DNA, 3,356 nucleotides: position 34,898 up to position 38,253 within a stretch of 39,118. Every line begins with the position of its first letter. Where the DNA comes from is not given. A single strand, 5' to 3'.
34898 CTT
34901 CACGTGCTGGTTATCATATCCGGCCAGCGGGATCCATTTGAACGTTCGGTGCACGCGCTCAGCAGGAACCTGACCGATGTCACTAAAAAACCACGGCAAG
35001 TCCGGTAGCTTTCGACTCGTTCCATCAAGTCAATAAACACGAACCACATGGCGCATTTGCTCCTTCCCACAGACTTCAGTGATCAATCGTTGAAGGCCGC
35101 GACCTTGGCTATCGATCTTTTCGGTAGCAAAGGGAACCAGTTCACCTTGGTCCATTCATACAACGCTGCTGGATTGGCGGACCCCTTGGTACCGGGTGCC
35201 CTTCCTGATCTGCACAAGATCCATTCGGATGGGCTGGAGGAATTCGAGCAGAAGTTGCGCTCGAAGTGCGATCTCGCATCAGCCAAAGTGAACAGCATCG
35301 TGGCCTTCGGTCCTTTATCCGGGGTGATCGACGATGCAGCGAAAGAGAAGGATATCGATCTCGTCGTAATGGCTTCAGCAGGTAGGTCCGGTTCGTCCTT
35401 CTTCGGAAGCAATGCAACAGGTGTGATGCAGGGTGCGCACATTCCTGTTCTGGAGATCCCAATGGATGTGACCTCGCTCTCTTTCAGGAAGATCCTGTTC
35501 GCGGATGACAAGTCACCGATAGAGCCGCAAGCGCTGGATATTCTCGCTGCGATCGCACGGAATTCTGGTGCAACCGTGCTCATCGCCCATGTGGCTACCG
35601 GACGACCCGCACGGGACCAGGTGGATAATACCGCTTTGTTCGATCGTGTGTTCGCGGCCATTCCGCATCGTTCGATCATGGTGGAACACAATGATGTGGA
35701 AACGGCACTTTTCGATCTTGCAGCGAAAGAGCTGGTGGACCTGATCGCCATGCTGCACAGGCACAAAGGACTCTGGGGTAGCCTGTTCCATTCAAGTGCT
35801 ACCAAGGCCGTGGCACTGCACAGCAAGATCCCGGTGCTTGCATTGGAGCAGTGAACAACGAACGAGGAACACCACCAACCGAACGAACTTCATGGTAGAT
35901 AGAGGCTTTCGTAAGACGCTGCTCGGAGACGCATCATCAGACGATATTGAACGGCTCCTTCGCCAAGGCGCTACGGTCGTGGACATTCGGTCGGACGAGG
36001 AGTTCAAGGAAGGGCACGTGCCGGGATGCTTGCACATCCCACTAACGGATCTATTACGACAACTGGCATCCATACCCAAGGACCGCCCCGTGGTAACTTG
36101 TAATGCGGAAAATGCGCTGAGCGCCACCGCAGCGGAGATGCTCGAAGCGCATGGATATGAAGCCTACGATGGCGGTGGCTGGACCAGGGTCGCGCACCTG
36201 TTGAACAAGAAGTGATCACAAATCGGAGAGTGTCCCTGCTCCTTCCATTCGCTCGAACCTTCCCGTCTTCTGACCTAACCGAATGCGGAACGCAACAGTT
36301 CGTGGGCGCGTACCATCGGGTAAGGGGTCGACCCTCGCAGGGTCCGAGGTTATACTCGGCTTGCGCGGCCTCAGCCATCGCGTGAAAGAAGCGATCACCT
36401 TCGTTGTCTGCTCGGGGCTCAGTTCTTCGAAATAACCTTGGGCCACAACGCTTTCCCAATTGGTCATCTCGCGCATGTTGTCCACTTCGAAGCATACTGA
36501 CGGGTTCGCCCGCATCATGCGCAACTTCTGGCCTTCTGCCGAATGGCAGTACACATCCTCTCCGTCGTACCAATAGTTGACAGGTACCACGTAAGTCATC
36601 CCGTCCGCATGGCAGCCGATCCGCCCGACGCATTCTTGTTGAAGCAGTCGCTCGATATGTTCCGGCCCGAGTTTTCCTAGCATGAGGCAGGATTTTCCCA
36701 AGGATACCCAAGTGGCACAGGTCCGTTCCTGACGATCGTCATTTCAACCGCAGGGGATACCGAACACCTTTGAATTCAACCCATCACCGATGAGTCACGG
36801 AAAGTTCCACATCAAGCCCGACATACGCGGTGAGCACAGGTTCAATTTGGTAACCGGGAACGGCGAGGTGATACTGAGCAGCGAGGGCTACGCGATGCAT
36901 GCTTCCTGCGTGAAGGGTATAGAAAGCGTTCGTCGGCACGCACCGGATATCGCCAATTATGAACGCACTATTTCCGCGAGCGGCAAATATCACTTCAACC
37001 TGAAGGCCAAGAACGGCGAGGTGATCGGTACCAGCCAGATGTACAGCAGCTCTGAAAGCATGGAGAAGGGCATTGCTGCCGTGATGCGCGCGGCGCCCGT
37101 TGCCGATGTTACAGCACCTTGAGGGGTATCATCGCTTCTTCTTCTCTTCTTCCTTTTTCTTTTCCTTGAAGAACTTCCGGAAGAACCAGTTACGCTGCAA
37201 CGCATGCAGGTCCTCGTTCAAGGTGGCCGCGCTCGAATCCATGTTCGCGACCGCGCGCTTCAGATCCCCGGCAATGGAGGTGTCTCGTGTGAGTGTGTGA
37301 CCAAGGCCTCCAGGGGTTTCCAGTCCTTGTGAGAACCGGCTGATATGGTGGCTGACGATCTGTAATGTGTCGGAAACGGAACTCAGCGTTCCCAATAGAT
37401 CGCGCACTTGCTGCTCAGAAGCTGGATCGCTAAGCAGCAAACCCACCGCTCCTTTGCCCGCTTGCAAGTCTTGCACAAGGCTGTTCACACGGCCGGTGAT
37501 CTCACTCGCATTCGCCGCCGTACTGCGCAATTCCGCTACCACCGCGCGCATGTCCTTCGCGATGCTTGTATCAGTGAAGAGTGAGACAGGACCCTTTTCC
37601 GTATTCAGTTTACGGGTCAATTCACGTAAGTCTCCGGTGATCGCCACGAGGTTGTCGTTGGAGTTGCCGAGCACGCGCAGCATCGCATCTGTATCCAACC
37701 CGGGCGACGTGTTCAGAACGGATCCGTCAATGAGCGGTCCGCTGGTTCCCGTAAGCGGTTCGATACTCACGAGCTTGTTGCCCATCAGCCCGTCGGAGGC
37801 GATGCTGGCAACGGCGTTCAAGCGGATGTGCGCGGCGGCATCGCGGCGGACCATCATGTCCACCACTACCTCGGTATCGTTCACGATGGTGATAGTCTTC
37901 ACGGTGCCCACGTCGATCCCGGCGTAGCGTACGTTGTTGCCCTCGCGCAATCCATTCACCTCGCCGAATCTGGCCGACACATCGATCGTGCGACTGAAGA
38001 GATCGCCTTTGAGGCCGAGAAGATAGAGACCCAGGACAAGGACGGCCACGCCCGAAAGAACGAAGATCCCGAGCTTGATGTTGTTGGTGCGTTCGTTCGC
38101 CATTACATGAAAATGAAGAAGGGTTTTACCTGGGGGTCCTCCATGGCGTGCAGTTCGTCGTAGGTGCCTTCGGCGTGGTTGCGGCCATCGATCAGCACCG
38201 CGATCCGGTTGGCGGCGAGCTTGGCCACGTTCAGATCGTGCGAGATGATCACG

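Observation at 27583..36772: Four TGAC-N4-GTCA palindromes, each exactly 26 nt upstream of a CTTT(G) -7-like element: a fixed-geometry Crp/Fnr-type regulon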

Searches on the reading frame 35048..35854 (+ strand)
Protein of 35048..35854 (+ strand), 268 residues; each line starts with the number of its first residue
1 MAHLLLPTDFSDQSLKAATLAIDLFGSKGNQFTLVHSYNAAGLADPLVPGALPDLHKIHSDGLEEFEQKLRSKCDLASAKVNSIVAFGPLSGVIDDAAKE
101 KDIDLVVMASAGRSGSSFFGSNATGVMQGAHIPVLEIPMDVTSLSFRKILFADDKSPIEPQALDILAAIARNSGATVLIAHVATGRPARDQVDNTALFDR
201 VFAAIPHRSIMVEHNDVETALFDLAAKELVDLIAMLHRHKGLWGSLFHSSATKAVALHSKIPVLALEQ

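Call 7: search_protein_families(library=pfam, proteins=[window:35048-35854:+])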
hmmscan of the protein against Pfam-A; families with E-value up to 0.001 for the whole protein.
window:35048-35854:+ (268 aa): 1 family
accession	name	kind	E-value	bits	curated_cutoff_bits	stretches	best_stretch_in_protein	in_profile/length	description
PF00582.32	Usp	-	6.9e-34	117.9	24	3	3-135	4-138/141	Universal stress protein family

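Call 39: find_related_loci(query=window:35048-35854:+, collection=metagenome_contigs, flank=6000)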
Query window:35048-35854:+ (268 aa) in metagenome_contigs; peptide patterns used: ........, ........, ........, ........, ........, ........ (x = any residue, [..] = any of these).
262 stretches matched a pattern, but none encodes a relative of the query by tblastn (E <= 1e-3).

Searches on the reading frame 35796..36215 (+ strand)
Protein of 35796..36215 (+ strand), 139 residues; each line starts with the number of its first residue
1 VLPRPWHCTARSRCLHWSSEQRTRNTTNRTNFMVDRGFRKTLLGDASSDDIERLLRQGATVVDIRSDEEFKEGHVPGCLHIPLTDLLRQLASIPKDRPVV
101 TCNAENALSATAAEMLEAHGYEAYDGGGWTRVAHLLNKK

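Call 7: search_protein_families(library=pfam, proteins=[window:35796-36215:+])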
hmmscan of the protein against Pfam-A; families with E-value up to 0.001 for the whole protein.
window:35796-36215:+ (139 aa): 1 family
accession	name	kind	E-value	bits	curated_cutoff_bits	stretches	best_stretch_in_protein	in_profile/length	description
PF00581.25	Rhodanese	-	1.4e-12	48.4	22.2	1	49-124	3-92/102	Rhodanese-like domain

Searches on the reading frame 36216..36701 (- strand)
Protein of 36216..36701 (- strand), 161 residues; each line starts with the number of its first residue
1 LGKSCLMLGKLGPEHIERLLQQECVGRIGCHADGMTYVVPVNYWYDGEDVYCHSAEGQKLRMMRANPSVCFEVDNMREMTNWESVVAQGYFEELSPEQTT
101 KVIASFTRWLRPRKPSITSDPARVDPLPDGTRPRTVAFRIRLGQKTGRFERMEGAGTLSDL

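Call 7: search_protein_families(library=pfam, proteins=[window:36216-36701:-])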
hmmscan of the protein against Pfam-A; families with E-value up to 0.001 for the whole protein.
window:36216-36701:- (161 aa): 2 families
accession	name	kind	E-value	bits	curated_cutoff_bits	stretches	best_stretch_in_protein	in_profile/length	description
PF12900.13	Pyridox_ox_2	-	9.3e-23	81.2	27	1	14-147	3-138/140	Pyridoxamine 5'-phosphate oxidase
PF01243.27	PNPOx_N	-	0.00045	21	28.1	1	14-98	3-80/120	Pyridoxamine 5'-phosphate oxidase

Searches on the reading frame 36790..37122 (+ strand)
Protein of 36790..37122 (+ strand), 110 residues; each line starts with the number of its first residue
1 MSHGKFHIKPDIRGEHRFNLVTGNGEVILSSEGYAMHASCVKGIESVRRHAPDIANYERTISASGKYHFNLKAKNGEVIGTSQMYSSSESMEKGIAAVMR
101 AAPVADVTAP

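Call 7: search_protein_families(library=pfam, proteins=[window:36790-37122:+])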
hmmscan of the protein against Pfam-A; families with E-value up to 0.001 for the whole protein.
window:36790-37122:+ (110 aa): 1 family
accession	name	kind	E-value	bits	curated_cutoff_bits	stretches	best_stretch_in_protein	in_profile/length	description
PF07411.17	DUF1508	-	1.5e-39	134.1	22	2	63-107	2-46/48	Domain of unknown function (DUF1508)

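Call 32: find_encoding_contigs(protein=window:36790-37122:+, flank=10000, max_places=6)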
Protein window:36790-37122:+ (110 aa): 2 contigs read that carry it; 2 places shown.
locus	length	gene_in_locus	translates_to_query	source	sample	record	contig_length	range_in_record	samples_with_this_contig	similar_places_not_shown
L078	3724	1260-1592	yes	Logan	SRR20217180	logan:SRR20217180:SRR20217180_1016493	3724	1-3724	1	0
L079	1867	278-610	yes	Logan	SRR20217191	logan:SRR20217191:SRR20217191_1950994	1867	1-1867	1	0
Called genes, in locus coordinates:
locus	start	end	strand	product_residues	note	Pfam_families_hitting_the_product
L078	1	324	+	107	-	?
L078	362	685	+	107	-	PF00581:Rhodanese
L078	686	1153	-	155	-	PF12900:Pyridox_ox_2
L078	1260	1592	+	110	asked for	PF07411:DUF1508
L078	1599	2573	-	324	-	PF02470:MlaD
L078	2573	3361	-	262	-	PF00005:ABC_tran, PF13304:AAA_21 (faint)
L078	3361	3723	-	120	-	?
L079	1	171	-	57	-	?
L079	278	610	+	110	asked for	PF07411:DUF1508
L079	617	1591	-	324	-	PF02470:MlaD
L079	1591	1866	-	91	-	?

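Call 40: find_homologous_proteins(query=window:36790-37122:+, max_evalue=1e-20)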
Query window:36790-37122:+ (110 aa): 50 proteins with E <= 1e-20 among 191 candidates.
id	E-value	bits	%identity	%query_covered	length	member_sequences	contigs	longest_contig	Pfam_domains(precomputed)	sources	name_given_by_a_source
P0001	2.5e-61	222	94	100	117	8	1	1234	PF07411.18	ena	-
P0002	6.4e-54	198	83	100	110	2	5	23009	PF07411.18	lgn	-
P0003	1.1e-53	198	84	100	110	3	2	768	PF07411.18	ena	-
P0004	3.0e-44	167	73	100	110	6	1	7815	PF07411.18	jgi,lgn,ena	-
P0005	8.9e-44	166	73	95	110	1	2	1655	PF07411.18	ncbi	-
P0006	1.1e-43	166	72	100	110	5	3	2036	PF07411.18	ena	-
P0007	3.3e-42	161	71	100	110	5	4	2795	PF07411.18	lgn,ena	-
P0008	7.0e-41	157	69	100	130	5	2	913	PF07411.18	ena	-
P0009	5.4e-36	141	66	97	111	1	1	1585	PF07411.18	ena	-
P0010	7.8e-36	140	66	97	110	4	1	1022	PF07411.18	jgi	jgi:uncharacterized protein YegP (UPF0339 family)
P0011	3.8e-35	138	67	98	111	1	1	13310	PF07411.18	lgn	-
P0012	4.1e-34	135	63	97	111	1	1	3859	PF07411.18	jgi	jgi:uncharacterized protein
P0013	6.1e-34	134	61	98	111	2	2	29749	PF07411.18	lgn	-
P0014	1.1e-33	133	63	95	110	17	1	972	PF07411.18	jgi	jgi:uncharacterized protein YegP (UPF0339 family)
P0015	1.5e-33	133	64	89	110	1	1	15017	PF07411.18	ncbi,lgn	ncbi:MAG: YegP family protein [Flavobacteriales bacterium]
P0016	3.0e-33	132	62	95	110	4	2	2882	PF07411.18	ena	-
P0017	3.4e-33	132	62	97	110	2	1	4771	PF07411.18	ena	-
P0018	7.1e-33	131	62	97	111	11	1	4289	PF07411.18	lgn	-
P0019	1.3e-32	130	61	97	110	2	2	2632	PF07411.18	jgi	-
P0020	1.8e-32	130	61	97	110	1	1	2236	PF07411.18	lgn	-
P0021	2.7e-32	129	61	96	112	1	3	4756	PF07411.18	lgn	-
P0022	2.9e-32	129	61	94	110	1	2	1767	PF07411.18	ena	-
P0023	3.1e-32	129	60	97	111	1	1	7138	PF07411.18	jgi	-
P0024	1.1e-31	127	65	91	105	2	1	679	PF07411.18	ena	-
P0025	3.1e-31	126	60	97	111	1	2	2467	PF07411.18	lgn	-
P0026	2.6e-28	116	56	94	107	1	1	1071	PF07411.18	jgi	jgi:uncharacterized protein YegP (UPF0339 family)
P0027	2.7e-28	116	57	95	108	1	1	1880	PF07411.18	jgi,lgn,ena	-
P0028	8.0e-28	115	55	95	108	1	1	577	PF07411.18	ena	-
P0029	1.1e-27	114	57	95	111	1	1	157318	PF07411.18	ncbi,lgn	-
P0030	1.5e-26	111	59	86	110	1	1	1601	PF07411.18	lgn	-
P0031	1.9e-26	110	55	95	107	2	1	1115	PF07411.18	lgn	-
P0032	4.4e-26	109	57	95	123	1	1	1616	PF07411.18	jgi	-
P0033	8.6e-26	108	57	95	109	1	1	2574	PF07411.18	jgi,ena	-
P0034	1.0e-25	108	54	95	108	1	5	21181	PF07411.18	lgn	-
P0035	1.1e-25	108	57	93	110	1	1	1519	PF07411.18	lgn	-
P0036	4.6e-25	106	55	93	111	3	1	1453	PF07411.18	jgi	-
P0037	1.0e-24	105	53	95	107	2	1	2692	PF07411.18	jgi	jgi:uncharacterized protein YegP (UPF0339 family)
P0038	3.5e-24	103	53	96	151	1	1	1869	PF07411.18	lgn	-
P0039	8.9e-24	102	53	95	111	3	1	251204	PF07411.18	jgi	jgi:uncharacterized protein YegP (UPF0339 family)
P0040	3.2e-23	100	54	95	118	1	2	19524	PF07411.18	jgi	jgi:uncharacterized protein YegP (UPF0339 family)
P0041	3.4e-23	100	53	93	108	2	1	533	PF07411.18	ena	-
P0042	5.8e-23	99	52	95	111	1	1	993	PF07411.18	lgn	-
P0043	6.2e-23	99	53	95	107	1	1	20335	PF07411.18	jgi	jgi:uncharacterized protein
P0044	1.7e-22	98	49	95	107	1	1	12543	PF07411.18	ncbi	-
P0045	2.6e-22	97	49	95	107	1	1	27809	PF07411.18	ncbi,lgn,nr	ncbi:MAG TPA: YegP family protein [Cyclobacteriaceae bacterium]|nr:YegP family protein [Cyclobacteri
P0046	2.6e-22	97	51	94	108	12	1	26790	PF07411.18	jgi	jgi:uncharacterized protein YegP (UPF0339 family)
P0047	1.1e-21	95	59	72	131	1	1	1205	PF07411.18,PF01726.23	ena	-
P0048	3.3e-21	93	51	95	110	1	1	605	PF07411.18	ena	-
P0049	6.2e-21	93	54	93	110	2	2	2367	PF07411.18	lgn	-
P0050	9.9e-21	92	50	94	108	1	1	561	PF07411.18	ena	-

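Call 41: find_encoding_contigs(protein=P0002, flank=10000, max_places=3)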
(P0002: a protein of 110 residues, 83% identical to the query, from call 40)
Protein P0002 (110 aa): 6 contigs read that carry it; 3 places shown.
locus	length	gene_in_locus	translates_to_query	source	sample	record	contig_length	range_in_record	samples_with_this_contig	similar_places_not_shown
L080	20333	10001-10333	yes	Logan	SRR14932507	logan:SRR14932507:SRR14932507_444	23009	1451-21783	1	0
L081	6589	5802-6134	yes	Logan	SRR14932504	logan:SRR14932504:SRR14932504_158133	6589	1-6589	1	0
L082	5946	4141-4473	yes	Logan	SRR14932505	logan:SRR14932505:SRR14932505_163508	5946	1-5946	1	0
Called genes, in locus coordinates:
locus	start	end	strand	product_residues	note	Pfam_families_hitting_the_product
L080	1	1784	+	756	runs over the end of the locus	PF00999:Na_H_Exchanger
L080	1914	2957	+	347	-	PF00491:Arginase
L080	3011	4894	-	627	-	PF07995:GSDH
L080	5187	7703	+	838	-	PF12156:ATPase-cat_bd, PF00122:E1-E2_ATPase, PF00702:Hydrolase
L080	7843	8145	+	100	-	-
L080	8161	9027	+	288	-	PF00582:Usp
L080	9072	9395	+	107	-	PF00581:Rhodanese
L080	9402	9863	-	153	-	PF12900:Pyridox_ox_2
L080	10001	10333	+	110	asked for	PF07411:DUF1508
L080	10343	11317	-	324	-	PF02470:MlaD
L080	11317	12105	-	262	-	PF00005:ABC_tran, PF13304:AAA_21 (faint)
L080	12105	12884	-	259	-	PF02405:MlaE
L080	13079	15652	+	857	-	PF00317:Ribonuc_red_lgN (weak), PF02867:Ribonuc_red_lgC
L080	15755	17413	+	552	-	PF07732:Cu-oxidase_3, PF07731:Cu-oxidase_2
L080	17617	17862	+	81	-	-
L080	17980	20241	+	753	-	PF07940:Hepar_II_III_C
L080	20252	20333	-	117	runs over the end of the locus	PF07883:Cupin_2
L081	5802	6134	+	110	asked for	PF07411:DUF1508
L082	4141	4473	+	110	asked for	PF07411:DUF1508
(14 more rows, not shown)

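Call 42: find_encoding_contigs(protein=P0004, flank=10000, max_places=2)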
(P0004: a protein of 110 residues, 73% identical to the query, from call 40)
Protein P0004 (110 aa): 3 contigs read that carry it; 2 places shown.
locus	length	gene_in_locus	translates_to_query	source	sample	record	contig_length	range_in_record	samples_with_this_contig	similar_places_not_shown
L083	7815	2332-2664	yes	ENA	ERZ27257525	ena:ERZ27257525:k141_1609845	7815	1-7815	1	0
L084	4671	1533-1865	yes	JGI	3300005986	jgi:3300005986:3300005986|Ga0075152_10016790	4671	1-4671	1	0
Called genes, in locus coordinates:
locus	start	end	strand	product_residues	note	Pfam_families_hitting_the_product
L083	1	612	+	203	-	?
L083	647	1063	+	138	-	-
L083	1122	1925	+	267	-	PF00582:Usp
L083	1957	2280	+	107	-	PF00581:Rhodanese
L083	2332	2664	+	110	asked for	PF07411:DUF1508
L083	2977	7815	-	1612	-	?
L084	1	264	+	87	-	?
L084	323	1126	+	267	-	PF00582:Usp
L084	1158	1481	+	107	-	PF00581:Rhodanese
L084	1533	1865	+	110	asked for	PF07411:DUF1508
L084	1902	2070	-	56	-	-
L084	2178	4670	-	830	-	?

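Call 43: find_encoding_contigs(protein=P0013, flank=10000, max_places=2)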
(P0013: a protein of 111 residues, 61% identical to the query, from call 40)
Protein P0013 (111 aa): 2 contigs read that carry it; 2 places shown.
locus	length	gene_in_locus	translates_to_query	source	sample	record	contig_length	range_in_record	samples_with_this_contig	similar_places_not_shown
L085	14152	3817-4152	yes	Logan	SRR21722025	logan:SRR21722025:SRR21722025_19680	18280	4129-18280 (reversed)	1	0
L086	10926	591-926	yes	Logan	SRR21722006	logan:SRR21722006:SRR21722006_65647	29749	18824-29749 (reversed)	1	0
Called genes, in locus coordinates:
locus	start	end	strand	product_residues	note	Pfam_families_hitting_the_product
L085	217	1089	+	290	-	PF00749:tRNA-synt_1c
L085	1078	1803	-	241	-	-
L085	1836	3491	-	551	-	PF01979:Amidohydro_1, PF13382:Adenine_deam_C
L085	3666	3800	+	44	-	-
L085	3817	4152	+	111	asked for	PF07411:DUF1508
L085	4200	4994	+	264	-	PF01145:Band_7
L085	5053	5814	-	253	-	PF01712:dNK, PF13238:AAA_18 (faint), PF02223:Thymidylate_kin (faint)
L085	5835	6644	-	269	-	-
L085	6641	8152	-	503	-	PF03321:GH3, PF23571:GH3_M, PF23572:GH3_C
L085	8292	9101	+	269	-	PF10977:DUF2797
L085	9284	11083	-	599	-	PF25145:NfeD1b_N (faint), PF01343:Peptidase_S49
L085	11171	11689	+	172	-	PF01288:HPPK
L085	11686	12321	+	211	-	PF01712:dNK, PF02223:Thymidylate_kin (weak), PF13238:AAA_18 (weak), PF13671:AAA_33 (faint)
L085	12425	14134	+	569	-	PF00515:TPR_1 (faint), PF07719:TPR_2 (faint), PF13432:TPR_16 (faint)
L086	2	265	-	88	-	?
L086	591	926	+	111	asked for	PF07411:DUF1508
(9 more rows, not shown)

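Call 44: find_encoding_contigs(protein=P0015, flank=10000, max_places=2)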
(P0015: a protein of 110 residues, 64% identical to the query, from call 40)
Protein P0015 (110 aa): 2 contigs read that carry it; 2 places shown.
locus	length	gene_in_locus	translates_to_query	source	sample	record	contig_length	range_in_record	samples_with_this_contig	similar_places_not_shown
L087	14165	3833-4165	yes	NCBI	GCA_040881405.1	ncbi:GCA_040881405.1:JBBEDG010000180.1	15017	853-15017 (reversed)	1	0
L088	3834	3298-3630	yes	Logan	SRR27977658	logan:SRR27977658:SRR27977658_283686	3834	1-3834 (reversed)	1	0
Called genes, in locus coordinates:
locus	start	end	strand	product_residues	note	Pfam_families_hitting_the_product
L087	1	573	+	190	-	PF00749:tRNA-synt_1c (weak)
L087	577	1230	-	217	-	-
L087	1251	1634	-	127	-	-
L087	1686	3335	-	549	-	PF01979:Amidohydro_1, PF07969:Amidohydro_3 (faint), PF13382:Adenine_deam_C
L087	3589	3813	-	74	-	-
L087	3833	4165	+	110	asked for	PF07411:DUF1508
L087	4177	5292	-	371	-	PF00226:DnaJ, PF01556:DnaJ_C, PF00684:DnaJ_CXXCXGXG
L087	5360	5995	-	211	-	PF01025:GrpE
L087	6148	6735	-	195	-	PF00578:AhpC-TSA, PF08534:Redoxin, PF00085:Thioredoxin, PF13098:Thioredoxin_2, PF13905:Thioredoxin_8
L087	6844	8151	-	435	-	PF00275:EPSP_synthase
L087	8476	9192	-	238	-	PF14123:DUF4290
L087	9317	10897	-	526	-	PF13231:PMT_2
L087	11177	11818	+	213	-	-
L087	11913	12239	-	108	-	PF18480:DUF5615 (weak)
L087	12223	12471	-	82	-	PF04255:DUF433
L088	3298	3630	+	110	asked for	PF07411:DUF1508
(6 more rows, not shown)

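Call 55: search_protein_families(library=ncbifam, proteins=[L080:13079-15652:+], max_evalue=0.001)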
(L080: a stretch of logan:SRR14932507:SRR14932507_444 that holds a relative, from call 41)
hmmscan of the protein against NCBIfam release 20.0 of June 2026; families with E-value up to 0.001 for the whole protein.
L080:13079-15652:+ (857 aa): 21 families
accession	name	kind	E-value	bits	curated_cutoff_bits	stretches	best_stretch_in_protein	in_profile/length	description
TIGR02504.1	NrdJ_Z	equivalog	2e-145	485.8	399.95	1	45-662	4-604/606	adenosylcobalamin-dependent ribonucleoside-diphosphate reductase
NF006417.0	PRK08665.1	equivalog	4.4e-110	369.1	961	3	42-391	16-340/759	vitamin B12-dependent ribonucleotide reductase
NF005010.0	PRK06406.1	subfamily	5e-77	259.8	1125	2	117-390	231-493/771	vitamin B12-dependent ribonucleotide reductase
NF005401.0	PRK06948.1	subfamily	4.5e-63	213.8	906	2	418-666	360-592/604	ribonucleotide reductase-like protein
NF005991.0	PRK08115.1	equivalog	8.1e-59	199.4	854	3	419-666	543-779/858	vitamin B12-dependent ribonucleotide reductase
NF005122.0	PRK06556.1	equivalog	7.6e-57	192.7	859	3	243-381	287-416/960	vitamin B12-dependent ribonucleotide reductase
TIGR02506.1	NrdE_NrdA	equivalog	9.6e-57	192.8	341.05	1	96-650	40-609/616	ribonucleoside-diphosphate reductase subunit alpha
NF006207.0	PRK08332.1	equivalog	3.7e-50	170.3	2400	2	327-701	1241-1596/1684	vitamin B12-dependent ribonucleotide reductase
NF005736.0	PRK07562.1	equivalog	1e-42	145.9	1737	3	244-482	397-603/1222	vitamin B12-dependent ribonucleotide reductase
NF006577.0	PRK09102.1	equivalog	1.3e-34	119.5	620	2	148-336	101-291/604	ribonucleoside-diphosphate reductase subunit alpha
NF005101.0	PRK06539.1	equivalog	2.3e-30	105.3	988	2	122-273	211-364/822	ribonucleoside-diphosphate reductase subunit alpha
NF006665.0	PRK09209.1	equivalog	4.2e-28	98.1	1057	3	136-266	233-367/761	ribonucleoside-diphosphate reductase subunit alpha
NF005544.0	PRK07207.1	equivalog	5.7e-26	90.6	965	3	415-652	651-906/965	ribonucleoside-diphosphate reductase subunit alpha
NF006279.0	PRK08447.1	equivalog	2.8e-24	85.6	1082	2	107-273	186-353/789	ribonucleoside-diphosphate reductase subunit alpha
NF005483.0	PRK07088.1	equivalog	3.3e-24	85.1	1214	2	417-543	539-668/764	ribonucleoside-diphosphate reductase subunit alpha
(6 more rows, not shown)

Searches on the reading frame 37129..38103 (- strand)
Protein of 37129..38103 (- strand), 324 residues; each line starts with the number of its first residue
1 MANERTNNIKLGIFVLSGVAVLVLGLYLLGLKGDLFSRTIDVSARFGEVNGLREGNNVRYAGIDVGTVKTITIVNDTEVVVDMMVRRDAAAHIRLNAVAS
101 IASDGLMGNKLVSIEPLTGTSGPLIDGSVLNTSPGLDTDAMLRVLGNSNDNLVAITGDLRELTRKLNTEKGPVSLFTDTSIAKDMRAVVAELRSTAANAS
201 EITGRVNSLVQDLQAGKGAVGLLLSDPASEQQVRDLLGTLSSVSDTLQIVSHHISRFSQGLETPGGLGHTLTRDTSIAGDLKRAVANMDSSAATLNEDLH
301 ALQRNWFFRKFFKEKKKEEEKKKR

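Call 7: search_protein_families(library=pfam, proteins=[window:37129-38103:-])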
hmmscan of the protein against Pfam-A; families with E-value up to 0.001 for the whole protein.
window:37129-38103:- (324 aa): 1 family
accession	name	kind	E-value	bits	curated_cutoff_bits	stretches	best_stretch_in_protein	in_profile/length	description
PF02470.25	MlaD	-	1.6e-16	60.8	25.1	1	39-116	2-80/81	MlaD protein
